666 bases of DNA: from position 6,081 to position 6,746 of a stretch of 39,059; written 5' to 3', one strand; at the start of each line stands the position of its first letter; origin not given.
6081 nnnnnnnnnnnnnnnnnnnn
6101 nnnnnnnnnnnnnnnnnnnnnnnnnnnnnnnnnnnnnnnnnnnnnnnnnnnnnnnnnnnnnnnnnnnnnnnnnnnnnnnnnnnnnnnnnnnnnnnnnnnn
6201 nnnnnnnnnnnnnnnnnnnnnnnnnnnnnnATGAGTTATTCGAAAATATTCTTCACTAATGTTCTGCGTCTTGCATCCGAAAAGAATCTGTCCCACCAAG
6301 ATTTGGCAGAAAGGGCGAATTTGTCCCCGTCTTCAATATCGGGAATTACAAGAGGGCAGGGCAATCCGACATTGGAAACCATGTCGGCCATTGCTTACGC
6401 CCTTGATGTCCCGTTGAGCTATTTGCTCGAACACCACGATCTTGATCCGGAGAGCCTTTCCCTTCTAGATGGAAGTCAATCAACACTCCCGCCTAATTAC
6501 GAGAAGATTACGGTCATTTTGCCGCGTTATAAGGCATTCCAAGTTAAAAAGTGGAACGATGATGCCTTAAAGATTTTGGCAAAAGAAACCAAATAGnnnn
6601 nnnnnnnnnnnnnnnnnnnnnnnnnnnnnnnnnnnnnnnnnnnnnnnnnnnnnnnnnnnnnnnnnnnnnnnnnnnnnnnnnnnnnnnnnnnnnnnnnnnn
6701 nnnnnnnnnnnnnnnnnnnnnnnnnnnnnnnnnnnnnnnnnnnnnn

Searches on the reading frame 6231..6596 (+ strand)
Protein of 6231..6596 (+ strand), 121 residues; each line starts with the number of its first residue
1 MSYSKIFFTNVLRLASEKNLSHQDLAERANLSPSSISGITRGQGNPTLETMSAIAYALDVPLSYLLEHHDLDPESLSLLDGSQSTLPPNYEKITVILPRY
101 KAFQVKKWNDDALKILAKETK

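Call 3: search_protein_families(library=pfam, proteins=[window:6231-6596:+], max_evalue=1)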
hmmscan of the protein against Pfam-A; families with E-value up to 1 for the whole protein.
window:6231-6596:+ (121 aa): 10 families
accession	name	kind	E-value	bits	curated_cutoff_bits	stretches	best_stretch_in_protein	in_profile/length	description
PF01381.28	HTH_3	-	6.4e-13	49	23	1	17-65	7-55/55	Helix-turn-helix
PF13443.12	HTH_26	-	2.5e-07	31.3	22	1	13-68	4-60/63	Cro/C1-type HTH DNA-binding domain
PF13560.12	HTH_31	-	2.8e-06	28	27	1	14-61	9-57/64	Helix-turn-helix domain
PF12844.13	HTH_19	-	2.1e-05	24.7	30.2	1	16-67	9-60/64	Helix-turn-helix domain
PF07022.19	Phage_CI_repr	-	0.0026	18.5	22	1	21-66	13-58/65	Bacteriophage CI repressor helix-turn-helix domain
PF13412.12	HTH_24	-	0.022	14.7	21.9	1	17-37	15-35/48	Winged helix-turn-helix DNA-binding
PF01047.28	MarR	-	0.027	14.8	24.6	1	13-41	11-39/59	MarR family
PF13545.12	HTH_Crp_2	-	0.11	12.9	27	1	19-38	22-41/70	Crp-like helix-turn-helix domain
PF04545.22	Sigma70_r4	-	0.11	12.5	24.1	1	10-39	11-40/50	Sigma-70, region 4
PF16509.11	KORA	-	0.21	12.3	26.7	1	85-107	62-84/84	TrfB plasmid transcriptional repressor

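Call 17: search_solved_structures(query=window:6231-6596:+, max_evalue=1, show_alignments=3)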
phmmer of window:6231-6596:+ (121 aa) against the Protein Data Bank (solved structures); distinct sequences matched with E-value up to 1: 42.
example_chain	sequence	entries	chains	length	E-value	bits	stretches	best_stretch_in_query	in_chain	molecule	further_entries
6rnz_A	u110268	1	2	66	5.7e-06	29.6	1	12-67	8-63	HTH-type transcriptional regulator DdrOC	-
6jq1_A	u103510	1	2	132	9.1e-06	29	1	11-70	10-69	Transcriptional regulator, XRE family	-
9sf2_A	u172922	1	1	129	1.3e-05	28.5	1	12-72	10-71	Transcriptional regulator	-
6rmq_A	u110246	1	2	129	1.8e-05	28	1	12-68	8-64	HTH-type transcriptional regulator DdrOC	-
6rnx_A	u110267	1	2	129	1.9e-05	27.9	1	12-68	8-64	HTH-type transcriptional regulator DdrOC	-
1utx_A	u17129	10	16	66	7.5e-05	26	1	10-66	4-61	CYLR2 | cytolysin regulator 2 | PUTATIVE TRANSCRIPTION REGULATOR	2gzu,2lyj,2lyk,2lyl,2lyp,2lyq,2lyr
4ia8_A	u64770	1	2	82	9.8e-05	25.6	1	4-61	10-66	Regulatory protein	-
2xiu_A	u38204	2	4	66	0.0001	25.6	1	10-66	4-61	CYLR2 | CYLR2 SYNONYM CYTOLYSIN REPRESSOR 2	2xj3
4f8d_A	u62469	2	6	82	0.00014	25.2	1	4-61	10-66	Regulatory protein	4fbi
4i6u_A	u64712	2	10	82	0.00026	24.3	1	4-61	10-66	Regulatory protein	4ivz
4i6t_A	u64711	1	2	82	0.00026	24.3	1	4-61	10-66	Regulatory protein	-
3clc_A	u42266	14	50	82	0.00026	24.3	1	4-61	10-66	Regulatory protein | R-M CONTROLLER PROTEIN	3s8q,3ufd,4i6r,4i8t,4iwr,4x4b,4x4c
3fya_A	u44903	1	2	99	0.00031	24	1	4-61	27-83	Regulatory protein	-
2b5a_A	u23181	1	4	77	0.00033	23.9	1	8-65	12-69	C.BclI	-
4fn3_A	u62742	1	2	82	0.00036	23.8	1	4-61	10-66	Regulatory protein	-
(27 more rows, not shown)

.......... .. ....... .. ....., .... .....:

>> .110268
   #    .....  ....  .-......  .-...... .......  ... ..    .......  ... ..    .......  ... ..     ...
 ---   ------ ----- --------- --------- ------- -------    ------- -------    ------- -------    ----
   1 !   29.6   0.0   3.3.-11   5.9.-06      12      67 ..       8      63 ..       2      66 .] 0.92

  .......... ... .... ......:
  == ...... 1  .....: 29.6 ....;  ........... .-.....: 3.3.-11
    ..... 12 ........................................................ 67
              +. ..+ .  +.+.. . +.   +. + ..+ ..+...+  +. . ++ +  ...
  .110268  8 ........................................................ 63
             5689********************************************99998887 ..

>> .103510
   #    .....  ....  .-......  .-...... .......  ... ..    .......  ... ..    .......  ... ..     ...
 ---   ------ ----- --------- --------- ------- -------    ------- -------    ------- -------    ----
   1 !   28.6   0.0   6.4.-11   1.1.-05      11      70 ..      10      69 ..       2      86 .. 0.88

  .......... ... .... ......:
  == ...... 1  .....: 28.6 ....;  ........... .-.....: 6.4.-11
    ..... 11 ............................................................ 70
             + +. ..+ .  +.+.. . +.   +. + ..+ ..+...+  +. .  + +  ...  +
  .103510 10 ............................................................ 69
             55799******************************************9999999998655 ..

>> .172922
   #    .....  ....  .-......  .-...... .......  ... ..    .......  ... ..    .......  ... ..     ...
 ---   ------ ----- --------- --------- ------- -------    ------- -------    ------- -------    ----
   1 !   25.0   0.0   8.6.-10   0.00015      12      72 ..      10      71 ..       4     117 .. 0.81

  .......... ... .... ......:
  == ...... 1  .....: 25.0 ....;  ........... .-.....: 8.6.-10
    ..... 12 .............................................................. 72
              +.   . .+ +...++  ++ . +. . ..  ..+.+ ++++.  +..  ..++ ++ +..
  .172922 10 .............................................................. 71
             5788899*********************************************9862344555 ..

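Call 41: find_homologous_proteins(query=window:6231-6596:+, max_evalue=0.001)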
Query window:6231-6596:+ (121 aa): 19 proteins with E <= 0.001 among 31 candidates.
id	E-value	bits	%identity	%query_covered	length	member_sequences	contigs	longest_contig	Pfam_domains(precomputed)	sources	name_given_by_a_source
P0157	5.2e-70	250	98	100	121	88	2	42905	PF01381.29,PF13560.13,PF13443.13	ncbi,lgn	ncbi:TPA: transcriptional regulator [Neisseria gonorrhoeae]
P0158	1.6e-51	191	74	99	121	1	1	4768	PF01381.29,PF13443.13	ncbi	-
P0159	4.6e-44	167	98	69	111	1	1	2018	PF01381.29,PF13560.13,PF13443.13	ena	-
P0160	2.4e-43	164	97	65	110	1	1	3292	-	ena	-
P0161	8.2e-42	160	67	98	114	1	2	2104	PF01381.29,PF13443.13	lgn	-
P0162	9.5e-42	159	64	100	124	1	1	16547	PF01381.29,PF13560.13,PF13443.13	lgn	-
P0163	3.3e-39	151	62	90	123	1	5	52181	PF01381.29,PF13560.13,PF13443.13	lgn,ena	-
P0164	8.9e-39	150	64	98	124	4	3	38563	PF01381.29,PF13560.13,PF13443.13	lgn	-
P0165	8.9e-39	150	61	90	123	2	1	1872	PF01381.29,PF13560.13,PF13443.13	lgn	-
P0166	5.8e-38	147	61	94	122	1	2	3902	PF01381.29,PF13443.13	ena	-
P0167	8.5e-38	147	61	94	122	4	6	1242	PF01381.29,PF13443.13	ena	-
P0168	1.3e-36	143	62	98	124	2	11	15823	PF01381.29,PF13443.13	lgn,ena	-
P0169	5.4e-35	138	57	98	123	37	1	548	PF01381.29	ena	-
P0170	2.4e-33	132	58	96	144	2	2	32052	PF01381.29,PF13443.13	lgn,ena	-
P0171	4.5e-32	128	61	74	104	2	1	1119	PF01381.29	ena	-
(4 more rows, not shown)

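Call 48: find_encoding_contigs(protein=P0163, flank=8000, max_places=2)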
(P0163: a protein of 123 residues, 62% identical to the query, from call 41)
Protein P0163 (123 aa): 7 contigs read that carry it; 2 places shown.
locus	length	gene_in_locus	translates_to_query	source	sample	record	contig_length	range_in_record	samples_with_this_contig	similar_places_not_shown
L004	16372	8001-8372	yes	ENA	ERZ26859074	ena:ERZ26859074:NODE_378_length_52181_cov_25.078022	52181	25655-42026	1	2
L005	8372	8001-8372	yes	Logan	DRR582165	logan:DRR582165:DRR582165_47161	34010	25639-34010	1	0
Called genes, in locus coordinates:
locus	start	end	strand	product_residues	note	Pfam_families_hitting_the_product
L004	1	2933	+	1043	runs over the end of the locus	-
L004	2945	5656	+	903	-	PF12696:TraG-D_C (weak)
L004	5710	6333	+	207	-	PF28070:TraX-like (weak)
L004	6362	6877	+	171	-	PF01464:SLT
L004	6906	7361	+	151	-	PF00436:SSB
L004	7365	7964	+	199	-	PF05951:Peptidase_M15_2, PF08291:Peptidase_M15_3 (weak)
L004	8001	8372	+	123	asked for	PF13443:HTH_26 (weak), PF13560:HTH_31 (faint), PF01381:HTH_3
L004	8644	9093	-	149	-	-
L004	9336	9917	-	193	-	-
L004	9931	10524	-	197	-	PF00691:OmpA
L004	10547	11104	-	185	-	-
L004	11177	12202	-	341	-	PF02899:Phage_int_SAM_1, PF13495:Phage_int_SAM_4 (weak), PF00589:Phage_integrase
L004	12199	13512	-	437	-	-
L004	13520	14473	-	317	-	-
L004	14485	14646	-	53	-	-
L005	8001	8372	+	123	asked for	PF13443:HTH_26 (weak), PF13560:HTH_31 (faint), PF01381:HTH_3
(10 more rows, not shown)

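Call 49: find_encoding_contigs(protein=P0164, flank=8000, max_places=2)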
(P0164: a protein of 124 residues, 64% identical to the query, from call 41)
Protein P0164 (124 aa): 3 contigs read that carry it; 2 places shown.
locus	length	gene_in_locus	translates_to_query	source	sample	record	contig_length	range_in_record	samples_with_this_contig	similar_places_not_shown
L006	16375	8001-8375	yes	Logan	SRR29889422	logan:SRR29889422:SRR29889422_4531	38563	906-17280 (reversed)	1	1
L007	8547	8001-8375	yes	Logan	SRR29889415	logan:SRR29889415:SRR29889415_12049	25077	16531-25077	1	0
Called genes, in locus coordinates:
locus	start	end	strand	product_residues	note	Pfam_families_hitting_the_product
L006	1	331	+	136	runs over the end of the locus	PF17273:DUF5338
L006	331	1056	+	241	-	PF01656:CbiA (weak), PF10609:ParA (faint)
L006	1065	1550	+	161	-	-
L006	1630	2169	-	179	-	-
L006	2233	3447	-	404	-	PF06414:Zeta_toxin (faint), PF18790:KfrB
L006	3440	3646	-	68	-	-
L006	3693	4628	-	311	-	PF02195:ParB_N, PF08535:KorB, PF06613:KorB_C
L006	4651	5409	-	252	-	PF01656:CbiA, PF02374:ArsA_ATPase, PF06564:CBP_BcsQ (faint), PF09140:MipZ, PF10609:ParA, PF13614:AAA_31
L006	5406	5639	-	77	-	-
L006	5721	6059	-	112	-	-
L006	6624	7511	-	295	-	PF07042:TrfA, PF10134:RPA (weak)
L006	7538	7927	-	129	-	PF00436:SSB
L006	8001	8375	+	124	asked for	PF13443:HTH_26 (weak), PF01381:HTH_3, PF13560:HTH_31 (weak)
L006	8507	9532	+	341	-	PF00437:T2SSE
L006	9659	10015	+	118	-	PF04956:TrbC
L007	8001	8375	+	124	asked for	PF13443:HTH_26 (weak), PF01381:HTH_3, PF13560:HTH_31 (weak)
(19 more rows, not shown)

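Call 50: find_encoding_contigs(protein=P0170, flank=8000, max_places=2)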
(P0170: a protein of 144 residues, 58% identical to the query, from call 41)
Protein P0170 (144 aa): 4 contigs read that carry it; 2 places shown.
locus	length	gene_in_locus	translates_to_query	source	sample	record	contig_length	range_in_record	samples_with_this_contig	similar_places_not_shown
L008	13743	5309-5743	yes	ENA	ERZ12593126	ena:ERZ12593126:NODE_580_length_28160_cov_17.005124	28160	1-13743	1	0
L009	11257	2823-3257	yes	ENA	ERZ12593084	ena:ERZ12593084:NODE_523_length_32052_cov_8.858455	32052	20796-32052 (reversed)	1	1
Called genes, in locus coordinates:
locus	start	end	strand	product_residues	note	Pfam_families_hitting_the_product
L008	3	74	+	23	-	?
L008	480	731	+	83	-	-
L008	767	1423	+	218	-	PF23771:DUF7168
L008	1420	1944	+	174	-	-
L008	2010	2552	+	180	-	-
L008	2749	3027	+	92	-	-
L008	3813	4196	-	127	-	-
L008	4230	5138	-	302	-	PF07042:TrfA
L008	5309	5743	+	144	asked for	PF01381:HTH_3 (weak), PF13443:HTH_26 (weak)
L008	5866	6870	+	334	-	PF00437:T2SSE, PF13245:AAA_19 (weak)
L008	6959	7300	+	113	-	PF04956:TrbC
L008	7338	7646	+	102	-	PF05101:VirB3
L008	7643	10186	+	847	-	PF27097:VirB4_TrbE_N, PF03135:CagE_TrbE_VirB, PF12846:AAA_10 (faint), PF19044:P-loop_TraG (weak)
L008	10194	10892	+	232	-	PF04335:VirB8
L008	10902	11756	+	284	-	PF03524:CagX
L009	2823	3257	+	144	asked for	PF01381:HTH_3 (weak), PF13443:HTH_26 (weak)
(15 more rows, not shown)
